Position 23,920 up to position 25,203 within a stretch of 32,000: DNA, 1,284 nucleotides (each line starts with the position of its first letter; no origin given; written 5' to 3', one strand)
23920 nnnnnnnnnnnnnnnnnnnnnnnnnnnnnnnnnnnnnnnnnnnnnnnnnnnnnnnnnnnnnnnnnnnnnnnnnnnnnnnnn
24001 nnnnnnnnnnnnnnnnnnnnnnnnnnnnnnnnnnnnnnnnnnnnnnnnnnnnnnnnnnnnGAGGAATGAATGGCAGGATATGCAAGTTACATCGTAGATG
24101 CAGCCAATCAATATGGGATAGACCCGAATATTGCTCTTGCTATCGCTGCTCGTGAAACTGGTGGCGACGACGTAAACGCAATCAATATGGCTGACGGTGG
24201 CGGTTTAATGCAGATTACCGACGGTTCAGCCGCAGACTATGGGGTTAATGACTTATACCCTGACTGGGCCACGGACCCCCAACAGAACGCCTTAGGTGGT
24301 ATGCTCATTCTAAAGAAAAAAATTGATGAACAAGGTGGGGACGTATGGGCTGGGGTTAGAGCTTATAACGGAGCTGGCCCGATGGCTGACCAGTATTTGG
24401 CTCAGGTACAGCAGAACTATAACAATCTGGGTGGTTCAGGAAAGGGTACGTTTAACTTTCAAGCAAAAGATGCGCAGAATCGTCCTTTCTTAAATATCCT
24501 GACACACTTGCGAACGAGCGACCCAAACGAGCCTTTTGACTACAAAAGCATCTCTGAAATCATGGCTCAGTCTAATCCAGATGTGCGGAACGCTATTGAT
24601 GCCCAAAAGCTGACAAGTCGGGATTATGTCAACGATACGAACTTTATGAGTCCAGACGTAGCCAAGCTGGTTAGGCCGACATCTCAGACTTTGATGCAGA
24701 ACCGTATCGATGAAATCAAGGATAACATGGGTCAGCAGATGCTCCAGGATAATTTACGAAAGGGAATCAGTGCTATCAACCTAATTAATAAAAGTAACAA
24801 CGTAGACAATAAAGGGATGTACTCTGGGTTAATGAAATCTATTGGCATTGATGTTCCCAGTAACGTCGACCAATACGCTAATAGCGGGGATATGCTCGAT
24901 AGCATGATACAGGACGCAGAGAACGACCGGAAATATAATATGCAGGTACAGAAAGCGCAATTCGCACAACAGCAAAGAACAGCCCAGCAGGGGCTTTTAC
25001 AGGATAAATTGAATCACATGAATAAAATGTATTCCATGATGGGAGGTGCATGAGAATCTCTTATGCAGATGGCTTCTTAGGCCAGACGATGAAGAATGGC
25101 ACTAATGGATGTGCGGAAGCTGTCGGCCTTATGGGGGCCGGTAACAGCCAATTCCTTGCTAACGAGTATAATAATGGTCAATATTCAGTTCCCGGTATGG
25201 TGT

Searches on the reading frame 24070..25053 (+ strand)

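Call 56: search_protein_families(library=pfam, proteins=[window:24070-25053:+], max_evalue=0.001)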
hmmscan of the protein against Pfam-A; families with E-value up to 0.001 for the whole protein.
window:24070-25053:+ (327 aa): 1 family
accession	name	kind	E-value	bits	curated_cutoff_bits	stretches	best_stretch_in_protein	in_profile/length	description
PF01464.25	SLT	-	2.6e-14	53.2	21.3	1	7-113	2-108/117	Transglycosylase SLT domain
